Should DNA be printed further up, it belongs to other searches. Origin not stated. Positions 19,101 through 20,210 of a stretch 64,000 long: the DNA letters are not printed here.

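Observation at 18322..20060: Translationally coupled ADP-ribosylglycohydrolase / R-S-E ADP-ribosyltransferase pair (DraG/DraT-like) outside a nitrogen-fixation context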

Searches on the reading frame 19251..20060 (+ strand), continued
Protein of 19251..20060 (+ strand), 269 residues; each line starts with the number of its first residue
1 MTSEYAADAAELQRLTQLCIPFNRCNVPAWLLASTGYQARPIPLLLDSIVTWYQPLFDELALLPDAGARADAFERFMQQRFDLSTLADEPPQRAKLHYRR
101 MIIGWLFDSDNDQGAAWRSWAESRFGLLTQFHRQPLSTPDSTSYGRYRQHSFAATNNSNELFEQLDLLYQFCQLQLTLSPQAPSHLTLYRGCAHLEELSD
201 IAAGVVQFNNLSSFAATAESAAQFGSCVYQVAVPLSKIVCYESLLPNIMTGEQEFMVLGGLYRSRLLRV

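Call 24: find_homologous_proteins(query=L005:497-1978:+, max_evalue=1e-150)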
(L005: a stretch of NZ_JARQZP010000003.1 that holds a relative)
Query L005:497-1978:+ (493 aa): 2768 proteins with E <= 1e-150 among 8000 candidates; the best 120 are listed.
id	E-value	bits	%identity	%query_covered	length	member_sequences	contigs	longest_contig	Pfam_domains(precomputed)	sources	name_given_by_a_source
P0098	4.7e-297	1004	87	99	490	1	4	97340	PF00148.25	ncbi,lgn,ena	-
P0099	8.2e-297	1003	87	99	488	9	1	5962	PF00148.25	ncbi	-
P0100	8.2e-297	1003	87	99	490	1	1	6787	PF00148.25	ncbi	-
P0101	9.2e-297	1003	87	99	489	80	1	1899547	PF00148.25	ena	-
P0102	9.2e-297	1003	86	99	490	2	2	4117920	PF00148.25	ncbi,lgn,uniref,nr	ncbi:nitrogenase molybdenum-iron protein alpha chain [Vibrio quintilis]|uniref:Nitrogenase protein a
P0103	2.5e-296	1002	86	99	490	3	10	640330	PF00148.25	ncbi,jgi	ncbi:nitrogenase molybdenum-iron protein alpha chain [Vibrio astriarenae]|jgi:nitrogenase molybdenum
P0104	2.5e-296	1002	86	99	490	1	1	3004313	PF00148.25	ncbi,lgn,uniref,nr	ncbi:nitrogenase molybdenum-iron protein alpha chain [Vibrio agarivorans]|uniref:Nitrogenase protein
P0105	3.6e-295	998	86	99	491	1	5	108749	PF00148.25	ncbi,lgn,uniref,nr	ncbi:nitrogenase molybdenum-iron protein alpha chain [Vibrio xiamenensis]|uniref:Nitrogenase protein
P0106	6.0e-295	997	85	99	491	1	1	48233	PF00148.25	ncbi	-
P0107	7.9e-295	997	86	99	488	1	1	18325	PF00148.25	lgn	-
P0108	8.4e-295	997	86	99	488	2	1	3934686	PF00148.25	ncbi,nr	ncbi:nitrogenase molybdenum-iron protein alpha chain [Vibrio aerogenes]|nr:nitrogenase molybdenum-ir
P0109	1.1e-294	996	86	99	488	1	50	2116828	PF00148.25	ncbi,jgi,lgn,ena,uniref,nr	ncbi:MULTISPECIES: nitrogenase molybdenum-iron protein alpha chain [Vibrio]|jgi:nitrogenase molybden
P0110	1.5e-294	996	86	99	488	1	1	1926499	PF00148.25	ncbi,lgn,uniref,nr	ncbi:nitrogenase molybdenum-iron protein alpha chain [Vibrio natriegens]|uniref:nitrogenase molybden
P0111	2.8e-294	995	86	99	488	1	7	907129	PF00148.25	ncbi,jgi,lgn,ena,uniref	ncbi:nitrogenase molybdenum-iron protein alpha chain [Vibrio natriegens]|jgi:nitrogenase molybdenum-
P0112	3.2e-294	995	86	99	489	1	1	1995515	PF00148.25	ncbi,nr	ncbi:nitrogenase molybdenum-iron protein alpha chain [Vibrio sp. dhg]|nr:nitrogenase molybdenum-iron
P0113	3.7e-294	994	86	99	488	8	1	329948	PF00148.25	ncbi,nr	ncbi:Nitrogenase molybdenum-iron protein alpha chain [Allocatenococcus thiocycli]|nr:Nitrogenase mol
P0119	2.1e-291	985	84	99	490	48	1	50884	PF00148.25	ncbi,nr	ncbi:nitrogenase molybdenum-iron protein alpha chain [Vibrio sp. FNV 38]|nr:nitrogenase molybdenum-i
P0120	2.2e-291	985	85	99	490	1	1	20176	PF00148.25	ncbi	-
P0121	2.3e-291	985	85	99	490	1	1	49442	PF00148.25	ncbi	-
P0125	8.2e-290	980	84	99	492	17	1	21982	PF00148.25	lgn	-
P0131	2.2e-278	942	81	96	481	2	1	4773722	PF00148.25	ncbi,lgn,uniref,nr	ncbi:nitrogenase protein alpha chain [Agarivorans sp. OAG1]|uniref:nitrogenase molybdenum-iron prote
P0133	4.8e-277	938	79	99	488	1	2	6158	PF00148.25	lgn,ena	-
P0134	6.8e-277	937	80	98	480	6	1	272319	PF00148.25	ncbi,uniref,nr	ncbi:nitrogenase molybdenum-iron protein alpha chain [Agarivorans gilvus]|uniref:Nitrogenase protein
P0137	4.5e-275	931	81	96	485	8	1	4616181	PF00148.25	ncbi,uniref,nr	ncbi:nitrogenase molybdenum-iron protein alpha chain [Agarivorans sp. TSD2052]|uniref:nitrogenase mo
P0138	2.8e-274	929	79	98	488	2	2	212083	PF00148.25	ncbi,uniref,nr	ncbi:nitrogenase molybdenum-iron protein alpha chain [Neiella marina]|uniref:Nitrogenase protein alp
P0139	5.4e-274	928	79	99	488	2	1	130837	PF00148.25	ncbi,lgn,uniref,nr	ncbi:nitrogenase molybdenum-iron protein alpha chain [Aliagarivorans taiwanensis]|uniref:nitrogenase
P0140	6.2e-273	924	78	99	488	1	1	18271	PF00148.25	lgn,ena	-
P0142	1.2e-272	923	78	98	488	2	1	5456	PF00148.25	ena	-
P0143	3.3e-272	922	77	98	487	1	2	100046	PF00148.25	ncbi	-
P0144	1.4e-270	917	77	98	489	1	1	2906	PF00148.25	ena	-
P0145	1.6e-268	910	76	99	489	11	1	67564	PF00148.25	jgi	jgi:nitrogenase molybdenum-iron protein alpha chain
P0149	1.3e-266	904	77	99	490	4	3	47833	PF00148.25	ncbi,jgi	-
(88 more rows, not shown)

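Call 25: search_protein_families(library=pfam, proteins=[L005:4051-4704:+, L005:4742-5029:+, L005:8149-8643:+, L005:8682-8987:+, L005:8993-9904:+, L005:11067-11564:-, L005:11561-11833:-, L005:12227-13159:+, L005:12960-14390:+], max_evalue=0.01)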
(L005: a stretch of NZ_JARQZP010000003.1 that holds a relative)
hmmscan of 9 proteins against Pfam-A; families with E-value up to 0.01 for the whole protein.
L005:4051-4704:+ (217 aa): 2 families
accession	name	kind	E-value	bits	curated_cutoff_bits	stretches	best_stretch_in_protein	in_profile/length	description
PF02579.22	Nitro_FeMo-Co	-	2e-17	63.7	26.3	1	109-200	2-93/94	Dinitrogenase iron-molybdenum cofactor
PF16844.10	DIMCO_N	-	6.8e-15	55.6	36.7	1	5-80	1-83/91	Dinitrogenase iron-molybdenum cofactor, N-terminal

L005:4742-5029:+ (95 aa): 1 family
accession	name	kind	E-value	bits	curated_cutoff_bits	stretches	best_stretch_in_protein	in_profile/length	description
PF19624.4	DUF6129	-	0.00017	21.7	23.6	1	32-81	2-52/53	Family of unknown function (DUF6129)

L005:8149-8643:+ (164 aa): 1 family
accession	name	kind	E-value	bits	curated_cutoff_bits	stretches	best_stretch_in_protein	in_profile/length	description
PF02579.22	Nitro_FeMo-Co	-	5e-14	52.8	26.3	1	30-124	2-93/94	Dinitrogenase iron-molybdenum cofactor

L005:8682-8987:+ (101 aa): 16 families
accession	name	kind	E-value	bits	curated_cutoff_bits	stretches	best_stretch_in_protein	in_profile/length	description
PF12838.12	Fer4_7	-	1.2e-11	45.4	27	1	26-91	1-52/52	4Fe-4S dicluster domain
PF00037.32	Fer4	-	1.5e-11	44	21.1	2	22-39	3-20/24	4Fe-4S binding domain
PF12797.12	Fer4_2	-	1.3e-10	41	24.5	2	22-37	5-20/22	4Fe-4S binding domain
PF13484.11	Fer4_16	-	2.3e-10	41.5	30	1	27-90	2-66/66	4Fe-4S double cluster binding domain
PF13187.11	Fer4_9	-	8.1e-10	39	27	2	27-91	2-51/52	4Fe-4S dicluster domain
PF12837.12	Fer4_6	-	1.6e-09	37.6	25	2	23-41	5-23/24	4Fe-4S binding domain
PF14697.11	Fer4_21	-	3.7e-09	37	35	1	22-91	3-56/59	4Fe-4S dicluster domain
PF17179.9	Fer4_22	-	4.2e-09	37.6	27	2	18-40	72-94/95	4Fe-4S dicluster domain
PF25160.1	LdpA_Fe-S-bd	-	6.2e-09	36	27.6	2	22-41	23-42/49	LdpA Fe-S cluster-binding domain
PF13237.11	Fer4_10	-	1.1e-08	35.3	25.5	2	22-88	4-53/53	4Fe-4S dicluster domain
PF13183.11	Fer4_8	-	1.2e-07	32.6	27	1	25-90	3-67/68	4Fe-4S dicluster domain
PF13534.11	Fer4_17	-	4.8e-07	30.7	22.2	1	26-90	1-59/61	4Fe-4S dicluster domain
PF12800.12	Fer4_4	-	2.2e-05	24.8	24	1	25-38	2-15/17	4Fe-4S binding domain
PF12798.12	Fer4_3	-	3e-05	24.9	27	0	27-39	1-13/15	4Fe-4S binding domain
PF13370.11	Fer4_13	-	0.00017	22.7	24.5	1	23-47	2-25/58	4Fe-4S single cluster domain of Ferredoxin I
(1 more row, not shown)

L005:8993-9904:+ (303 aa): 1 family
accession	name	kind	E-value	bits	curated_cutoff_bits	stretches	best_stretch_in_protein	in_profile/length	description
PF03747.19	ADP_ribosyl_GH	-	1.9e-75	254.6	26.2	1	12-277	1-286/287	ADP-ribosylglycohydrolase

L005:11067-11564:- (165 aa): 5 families
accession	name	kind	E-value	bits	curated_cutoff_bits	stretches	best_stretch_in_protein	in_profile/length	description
PF13673.13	Acetyltransf_10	-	2.1e-08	34.6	23.6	1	85-155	51-119/128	Acetyltransferase (GNAT) domain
PF13508.13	Acetyltransf_7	-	1.9e-07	31.8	27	1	40-144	2-83/84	Acetyltransferase (GNAT) domain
PF00583.31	Acetyltransf_1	-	3.9e-05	24.3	20.7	1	35-143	27-116/116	Acetyltransferase (GNAT) family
PF08445.16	FR47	-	9.7e-05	22.7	22.1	1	84-148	20-82/86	FR47-like protein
PF17118.11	DUF5105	-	0.0084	16.4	30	0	22-84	68-126/189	Domain of unknown function (DUF5105)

L005:11561-11833:- (90 aa): 2 families
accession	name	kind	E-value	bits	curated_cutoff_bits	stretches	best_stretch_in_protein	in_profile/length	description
PF08681.18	TacA1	-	8.3e-24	83.8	21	1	7-86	1-79/80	Antitoxin TacA 1-like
PF21983.2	NikA-like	-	0.0042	17.6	27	1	7-52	6-50/72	Mobilization protein NikA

L005:12227-13159:+ (310 aa): 3 families
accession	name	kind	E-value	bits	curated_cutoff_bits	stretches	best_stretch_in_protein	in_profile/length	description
PF01592.21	NifU_N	-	2.4e-46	157.4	22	1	6-127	2-124/127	NifU-like N terminal domain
PF01106.22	NifU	-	9.9e-20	70.9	27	1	231-294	1-66/67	NifU-like domain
PF04324.20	Fer2_BFD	-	4.6e-16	59.3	26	1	137-187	1-50/50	BFD-like [2Fe-2S] binding domain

L005:12960-14390:+ (476 aa): 4 families
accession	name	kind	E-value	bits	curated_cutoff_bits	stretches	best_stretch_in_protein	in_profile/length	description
PF00266.25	Aminotran_5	-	8.8e-88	295.2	21.5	1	80-440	2-370/371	Aminotransferase class-V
PF01212.27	Beta_elim_lyase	-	2.3e-05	24.3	27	1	126-253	38-170/288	Beta-eliminating lyase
PF00155.27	Aminotran_1_2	-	6.9e-05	22.6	19.7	1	124-251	46-185/361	Aminotransferase class I and II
PF01053.26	Cys_Met_Meta_PP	-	0.0093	15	27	0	136-277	65-198/381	Cys/Met metabolism PLP-dependent enzyme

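Call 29: list_cluster_members(proteins=[P0133, P0140, P0142, P0143, P0144, P0098, P0106, P0120, P0121, P0149])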
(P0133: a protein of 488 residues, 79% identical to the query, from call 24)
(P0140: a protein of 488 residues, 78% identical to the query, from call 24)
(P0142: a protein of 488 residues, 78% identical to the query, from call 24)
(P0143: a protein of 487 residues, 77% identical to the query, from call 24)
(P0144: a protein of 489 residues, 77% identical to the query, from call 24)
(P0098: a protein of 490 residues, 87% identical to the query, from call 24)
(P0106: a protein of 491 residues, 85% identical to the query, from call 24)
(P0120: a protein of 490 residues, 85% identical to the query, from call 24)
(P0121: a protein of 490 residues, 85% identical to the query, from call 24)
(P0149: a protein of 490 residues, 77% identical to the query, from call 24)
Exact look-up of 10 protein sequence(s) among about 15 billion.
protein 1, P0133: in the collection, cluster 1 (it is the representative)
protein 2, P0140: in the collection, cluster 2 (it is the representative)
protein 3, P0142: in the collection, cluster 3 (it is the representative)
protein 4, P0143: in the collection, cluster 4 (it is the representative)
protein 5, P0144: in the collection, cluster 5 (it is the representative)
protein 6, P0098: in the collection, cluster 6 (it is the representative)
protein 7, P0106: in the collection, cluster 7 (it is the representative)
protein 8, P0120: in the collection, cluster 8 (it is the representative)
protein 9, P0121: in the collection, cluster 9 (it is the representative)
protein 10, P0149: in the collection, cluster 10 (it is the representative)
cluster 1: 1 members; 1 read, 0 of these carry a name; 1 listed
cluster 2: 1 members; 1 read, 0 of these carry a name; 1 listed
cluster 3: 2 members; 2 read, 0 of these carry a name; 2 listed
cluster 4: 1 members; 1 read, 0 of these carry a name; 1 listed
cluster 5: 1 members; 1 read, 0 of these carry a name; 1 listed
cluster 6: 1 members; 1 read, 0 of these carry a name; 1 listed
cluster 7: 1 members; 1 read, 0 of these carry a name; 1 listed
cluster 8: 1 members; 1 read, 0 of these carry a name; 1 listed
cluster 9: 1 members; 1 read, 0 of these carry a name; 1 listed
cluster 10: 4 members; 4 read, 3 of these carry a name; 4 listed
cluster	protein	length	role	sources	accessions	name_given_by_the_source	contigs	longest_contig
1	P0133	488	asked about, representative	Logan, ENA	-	-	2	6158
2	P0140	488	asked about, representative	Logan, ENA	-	-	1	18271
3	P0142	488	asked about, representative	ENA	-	-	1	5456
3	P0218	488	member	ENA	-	-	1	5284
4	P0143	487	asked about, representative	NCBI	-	-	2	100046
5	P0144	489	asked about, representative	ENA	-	-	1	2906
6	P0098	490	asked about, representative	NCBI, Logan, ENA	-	-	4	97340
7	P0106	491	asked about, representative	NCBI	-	-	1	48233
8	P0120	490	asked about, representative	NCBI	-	-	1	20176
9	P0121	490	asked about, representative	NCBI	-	-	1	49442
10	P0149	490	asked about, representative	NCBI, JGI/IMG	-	-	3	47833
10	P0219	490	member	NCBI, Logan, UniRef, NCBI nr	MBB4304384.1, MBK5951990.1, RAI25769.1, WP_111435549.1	nitrogenase molybdenum-iron protein alpha chain [Rhodobium orientis] | Nitrogenase protein alpha chain n=2 Tax=Rhodobium orientis TaxID=34017 ...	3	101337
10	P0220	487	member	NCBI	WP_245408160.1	nitrogenase molybdenum-iron protein alpha chain [Rhodobium orientis]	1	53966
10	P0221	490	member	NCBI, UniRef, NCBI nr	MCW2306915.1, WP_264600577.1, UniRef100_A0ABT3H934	nitrogenase molybdenum-iron protein alpha chain [Rhodobium gokarnense] | Nitrogenase protein alpha chain n=1 Tax=Rhodobium gokarnense TaxID=364296 ...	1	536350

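Call 41: list_cluster_members(proteins=[P0134, P0137, P0138, P0139, P0101, P0119, P0125, P0145, P0131, P0113])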
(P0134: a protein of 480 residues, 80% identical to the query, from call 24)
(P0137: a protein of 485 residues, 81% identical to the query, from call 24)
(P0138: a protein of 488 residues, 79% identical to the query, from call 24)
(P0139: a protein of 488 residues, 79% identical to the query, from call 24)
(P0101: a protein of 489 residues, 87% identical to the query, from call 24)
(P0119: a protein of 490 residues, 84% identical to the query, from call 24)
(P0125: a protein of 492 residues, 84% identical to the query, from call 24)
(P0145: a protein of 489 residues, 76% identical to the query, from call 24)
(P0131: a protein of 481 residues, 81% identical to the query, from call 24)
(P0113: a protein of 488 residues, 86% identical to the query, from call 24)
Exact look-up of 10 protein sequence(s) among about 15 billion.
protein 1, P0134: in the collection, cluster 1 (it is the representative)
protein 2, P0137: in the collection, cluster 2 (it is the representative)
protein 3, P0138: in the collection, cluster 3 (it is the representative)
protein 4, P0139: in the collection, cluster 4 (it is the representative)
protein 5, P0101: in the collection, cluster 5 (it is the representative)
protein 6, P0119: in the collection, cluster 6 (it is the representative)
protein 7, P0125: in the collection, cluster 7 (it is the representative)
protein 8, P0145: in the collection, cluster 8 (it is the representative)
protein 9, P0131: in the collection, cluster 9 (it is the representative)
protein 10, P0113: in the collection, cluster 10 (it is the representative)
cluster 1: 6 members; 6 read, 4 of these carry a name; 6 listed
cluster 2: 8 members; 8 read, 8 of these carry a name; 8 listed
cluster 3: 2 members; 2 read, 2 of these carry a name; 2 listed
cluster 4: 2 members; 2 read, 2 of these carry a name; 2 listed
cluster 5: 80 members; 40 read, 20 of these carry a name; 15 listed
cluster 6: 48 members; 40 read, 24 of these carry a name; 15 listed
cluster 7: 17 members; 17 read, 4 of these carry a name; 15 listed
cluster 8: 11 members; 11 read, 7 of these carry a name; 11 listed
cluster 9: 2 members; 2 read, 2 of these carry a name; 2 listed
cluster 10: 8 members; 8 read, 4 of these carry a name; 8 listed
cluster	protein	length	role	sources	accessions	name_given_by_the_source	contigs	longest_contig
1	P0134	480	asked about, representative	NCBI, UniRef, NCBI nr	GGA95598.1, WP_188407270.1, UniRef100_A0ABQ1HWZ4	nitrogenase molybdenum-iron protein alpha chain [Agarivorans gilvus] | Nitrogenase protein alpha chain n=1 Tax=Agarivorans gilvus TaxID=680279 ...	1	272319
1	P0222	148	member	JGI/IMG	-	nitrogenase molybdenum-iron protein alpha chain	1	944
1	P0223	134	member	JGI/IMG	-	nitrogenase molybdenum-iron protein alpha chain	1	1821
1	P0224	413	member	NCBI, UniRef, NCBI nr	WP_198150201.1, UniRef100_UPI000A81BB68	nitrogenase molybdenum-iron protein alpha chain [Agarivorans gilvus] | nitrogenase molybdenum-iron protein alpha chain n=1 Tax=Agarivorans gilvus TaxID=680279 ...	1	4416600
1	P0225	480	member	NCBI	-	-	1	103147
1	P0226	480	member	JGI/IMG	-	-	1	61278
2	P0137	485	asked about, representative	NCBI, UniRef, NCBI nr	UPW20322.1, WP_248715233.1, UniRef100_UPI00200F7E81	nitrogenase molybdenum-iron protein alpha chain [Agarivorans sp. TSD2052] | nitrogenase molybdenum-iron protein alpha chain n=1 Tax=Agarivorans sp. TSD2052 ...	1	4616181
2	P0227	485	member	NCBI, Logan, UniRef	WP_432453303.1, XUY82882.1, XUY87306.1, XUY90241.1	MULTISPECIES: nitrogenase molybdenum-iron protein alpha chain [unclassified Agarivorans] | nitrogenase molybdenum-iron protein alpha chain n=1 Tax=unclassified Agarivorans ...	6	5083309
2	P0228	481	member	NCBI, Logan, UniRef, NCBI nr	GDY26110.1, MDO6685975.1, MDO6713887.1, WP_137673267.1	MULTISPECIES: nitrogenase molybdenum-iron protein alpha chain [unclassified Agarivorans] | nitrogenase molybdenum-iron protein alpha chain n=1 Tax=unclassified Agarivorans ...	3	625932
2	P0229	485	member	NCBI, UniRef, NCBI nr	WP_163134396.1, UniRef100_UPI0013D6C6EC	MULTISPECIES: nitrogenase molybdenum-iron protein alpha chain [Agarivorans] | nitrogenase molybdenum-iron protein alpha chain n=1 Tax=Agarivorans TaxID=261825 ...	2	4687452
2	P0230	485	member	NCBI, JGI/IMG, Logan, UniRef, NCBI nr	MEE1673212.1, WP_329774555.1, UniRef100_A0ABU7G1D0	nitrogenase molybdenum-iron protein alpha chain [Agarivorans aestuarii] | nitrogenase molybdenum-iron protein alpha chain | Nitrogenase protein alpha chain n=1 Tax=Agarivorans aestuarii TaxID=1563703 ...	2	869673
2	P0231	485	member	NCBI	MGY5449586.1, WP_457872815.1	nitrogenase molybdenum-iron protein alpha chain [Agarivorans sp. MS3-6]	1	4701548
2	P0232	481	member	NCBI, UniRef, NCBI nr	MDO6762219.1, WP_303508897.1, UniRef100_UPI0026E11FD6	nitrogenase molybdenum-iron protein alpha chain [Agarivorans sp. 1_MG-2023] | nitrogenase molybdenum-iron protein alpha chain n=1 Tax=Agarivorans sp. 1_MG-2023 ...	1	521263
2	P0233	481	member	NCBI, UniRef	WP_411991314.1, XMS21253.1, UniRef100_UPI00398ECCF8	nitrogenase molybdenum-iron protein alpha chain [Agarivorans sp. DSG3-1] | nitrogenase molybdenum-iron protein alpha chain n=1 Tax=Agarivorans sp. DSG3-1 ...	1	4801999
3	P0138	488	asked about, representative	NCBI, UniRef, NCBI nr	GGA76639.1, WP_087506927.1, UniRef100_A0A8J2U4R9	nitrogenase molybdenum-iron protein alpha chain [Neiella marina] | Nitrogenase protein alpha chain n=1 Tax=Neiella marina TaxID=508461 RepID=A0A8J2U4R9_9GAMM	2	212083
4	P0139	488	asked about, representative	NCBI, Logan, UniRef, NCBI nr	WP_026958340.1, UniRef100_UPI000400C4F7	nitrogenase molybdenum-iron protein alpha chain [Aliagarivorans taiwanensis] | nitrogenase molybdenum-iron protein alpha chain n=1 Tax=Aliagarivorans taiwanensis ...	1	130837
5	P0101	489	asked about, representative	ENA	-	-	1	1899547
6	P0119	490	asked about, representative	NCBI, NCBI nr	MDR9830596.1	nitrogenase molybdenum-iron protein alpha chain [Vibrio sp. FNV 38]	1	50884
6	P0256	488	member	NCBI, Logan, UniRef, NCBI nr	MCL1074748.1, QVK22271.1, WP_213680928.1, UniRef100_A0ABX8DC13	nitrogenase molybdenum-iron protein alpha chain [Shewanella dokdonensis] | Nitrogenase protein alpha chain n=1 Tax=Shewanella dokdonensis TaxID=712036 ...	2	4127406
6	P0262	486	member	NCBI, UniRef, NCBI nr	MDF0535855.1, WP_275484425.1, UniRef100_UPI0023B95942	nitrogenase molybdenum-iron protein alpha chain [Shewanella sp. A32] | nitrogenase molybdenum-iron protein alpha chain n=1 Tax=Shewanella sp. A32 TaxID=3031327 ...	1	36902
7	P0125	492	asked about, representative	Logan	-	-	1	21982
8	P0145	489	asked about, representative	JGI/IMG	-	nitrogenase molybdenum-iron protein alpha chain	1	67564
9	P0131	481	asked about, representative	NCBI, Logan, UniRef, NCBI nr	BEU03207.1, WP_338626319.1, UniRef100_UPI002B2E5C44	nitrogenase protein alpha chain [Agarivorans sp. OAG1] | nitrogenase molybdenum-iron protein alpha chain n=1 Tax=Agarivorans sp. OAG1 ...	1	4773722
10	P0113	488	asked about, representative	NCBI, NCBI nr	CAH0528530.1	Nitrogenase molybdenum-iron protein alpha chain [Allocatenococcus thiocycli] | Nitrogenase molybdenum-iron protein alpha chain [Catenococcus thiocycli]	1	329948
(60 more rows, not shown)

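Call 42: find_encoding_contigs(protein=P0256, flank=10000, max_places=2)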
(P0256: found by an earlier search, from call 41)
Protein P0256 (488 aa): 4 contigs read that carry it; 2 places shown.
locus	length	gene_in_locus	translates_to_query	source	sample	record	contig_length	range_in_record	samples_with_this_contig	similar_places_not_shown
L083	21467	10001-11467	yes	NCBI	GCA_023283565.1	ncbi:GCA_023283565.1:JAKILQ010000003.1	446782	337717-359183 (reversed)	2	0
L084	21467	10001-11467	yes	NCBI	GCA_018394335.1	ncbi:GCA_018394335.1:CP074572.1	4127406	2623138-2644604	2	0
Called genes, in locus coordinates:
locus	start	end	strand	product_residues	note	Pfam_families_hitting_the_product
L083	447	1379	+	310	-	PF08867:FRG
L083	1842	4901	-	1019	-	PF00754:F5_F8_type_C, PF22633:F5_F8_type_C_2, PF00034:Cytochrom_C (faint), PF06537:DHOR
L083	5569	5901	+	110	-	-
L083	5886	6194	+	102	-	PF13657:Couple_hipA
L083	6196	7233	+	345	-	PF07804:HipA_C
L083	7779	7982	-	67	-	-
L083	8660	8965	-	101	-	-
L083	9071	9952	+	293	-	PF00142:Fer4_NifH, PF01656:CbiA, PF02374:ArsA_ATPase (weak), PF10609:ParA (weak), PF13614:AAA_31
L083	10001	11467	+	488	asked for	PF00148:Oxidored_nitro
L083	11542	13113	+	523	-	PF11844:DUF3364, PF00148:Oxidored_nitro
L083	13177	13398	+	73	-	PF06988:NifT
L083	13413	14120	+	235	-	PF16844:DIMCO_N, PF02579:Nitro_FeMo-Co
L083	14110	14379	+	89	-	PF19624:DUF6129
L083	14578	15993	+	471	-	PF00148:Oxidored_nitro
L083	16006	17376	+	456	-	PF00148:Oxidored_nitro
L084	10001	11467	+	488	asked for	PF00148:Oxidored_nitro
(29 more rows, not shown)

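Call 43: find_encoding_contigs(protein=P0262, flank=10000, max_places=2)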
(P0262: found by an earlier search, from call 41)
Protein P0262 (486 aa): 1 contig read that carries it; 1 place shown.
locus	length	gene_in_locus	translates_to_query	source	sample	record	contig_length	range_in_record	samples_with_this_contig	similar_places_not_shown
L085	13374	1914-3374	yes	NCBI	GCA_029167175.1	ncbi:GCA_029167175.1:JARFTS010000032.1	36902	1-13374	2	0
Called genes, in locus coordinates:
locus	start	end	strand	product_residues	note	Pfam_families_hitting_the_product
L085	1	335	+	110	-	?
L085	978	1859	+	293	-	PF00142:Fer4_NifH, PF01656:CbiA, PF02374:ArsA_ATPase (weak), PF10609:ParA (weak), PF13614:AAA_31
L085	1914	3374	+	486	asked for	PF00148:Oxidored_nitro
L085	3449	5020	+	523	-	PF11844:DUF3364, PF00148:Oxidored_nitro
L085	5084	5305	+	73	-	PF06988:NifT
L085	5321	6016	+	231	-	PF16844:DIMCO_N, PF02579:Nitro_FeMo-Co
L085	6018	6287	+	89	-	PF19624:DUF6129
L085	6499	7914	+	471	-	PF00148:Oxidored_nitro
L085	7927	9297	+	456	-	PF00148:Oxidored_nitro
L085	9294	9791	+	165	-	PF02579:Nitro_FeMo-Co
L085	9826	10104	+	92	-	PF12797:Fer4_2 (weak), PF00037:Fer4 (weak), PF12837:Fer4_6 (weak), PF13237:Fer4_10 (weak), PF14697:Fer4_21, PF13183:Fer4_8 (weak), PF12838:Fer4_7, PF13187:Fer4_9 (weak), +4 more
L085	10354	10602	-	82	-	PF21742:DUF6868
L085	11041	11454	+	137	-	-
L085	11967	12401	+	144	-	-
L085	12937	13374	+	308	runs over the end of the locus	PF01592:NifU_N, PF04324:Fer2_BFD, PF01106:NifU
